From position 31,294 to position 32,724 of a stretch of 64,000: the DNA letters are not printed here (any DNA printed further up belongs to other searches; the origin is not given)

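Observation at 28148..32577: Operon of three radical SAM enzymes (one B12-binding, two SPASM paralogs) plus a small membrane protein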

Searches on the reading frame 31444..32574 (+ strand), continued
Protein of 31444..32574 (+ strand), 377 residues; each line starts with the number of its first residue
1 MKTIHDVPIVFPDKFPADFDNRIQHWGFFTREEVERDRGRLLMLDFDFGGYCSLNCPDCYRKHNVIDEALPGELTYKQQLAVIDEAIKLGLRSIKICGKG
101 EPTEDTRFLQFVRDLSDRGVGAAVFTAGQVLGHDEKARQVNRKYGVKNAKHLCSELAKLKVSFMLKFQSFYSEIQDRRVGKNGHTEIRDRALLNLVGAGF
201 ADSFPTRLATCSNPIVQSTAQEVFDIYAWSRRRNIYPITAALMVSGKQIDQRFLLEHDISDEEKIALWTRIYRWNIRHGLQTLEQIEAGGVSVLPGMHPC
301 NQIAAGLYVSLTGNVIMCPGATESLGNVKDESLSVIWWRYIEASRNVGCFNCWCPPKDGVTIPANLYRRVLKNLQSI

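Call 94: search_protein_families(library=padloc, alignment_id=A6, max_evalue=1e-10)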
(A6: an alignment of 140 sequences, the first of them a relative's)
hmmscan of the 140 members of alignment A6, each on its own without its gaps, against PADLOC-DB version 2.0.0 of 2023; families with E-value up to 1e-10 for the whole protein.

A. member 1, L044:4549-5121:- (190 aa): 0 families

B. families by the number of members that match (of 140 scanned): 18 families
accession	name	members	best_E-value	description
PDLC04962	PDC-S22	1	3.8e-126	-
PDLC01691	Cas12f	1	3.8e-52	CAS-V-F; effector__SPE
PDLC01674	Cas12f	1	7.5e-51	CAS-V-F; effector__SPE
PDLC01678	Cas12f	1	7.5e-51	Cas14c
PDLC03767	RT_UG29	1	1.6e-49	DRT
PDLC01700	Cas12f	1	8e-48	CAS-V-F; effector__SPE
PDLC00933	Cas12u4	1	1.1e-45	Cas12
PDLC00931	Cas12u2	1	2.3e-45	Cas12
PDLC01039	Csx1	1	1.1e-44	found elsewhere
PDLC01698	Cas12f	1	8.5e-40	CAS-V-F; effector__SPE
PDLC03800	RTasDnaG-like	1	1.5e-36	DRT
PDLC01690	Cas12f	1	3.2e-26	CAS-V-F; effector__SPE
PDLC00932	Cas12u3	1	3.3e-23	Cas12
PDLC01699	Cas12f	1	1.2e-20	CAS-V-F; effector__SPE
PDLC03859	LmuB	1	1.5e-17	-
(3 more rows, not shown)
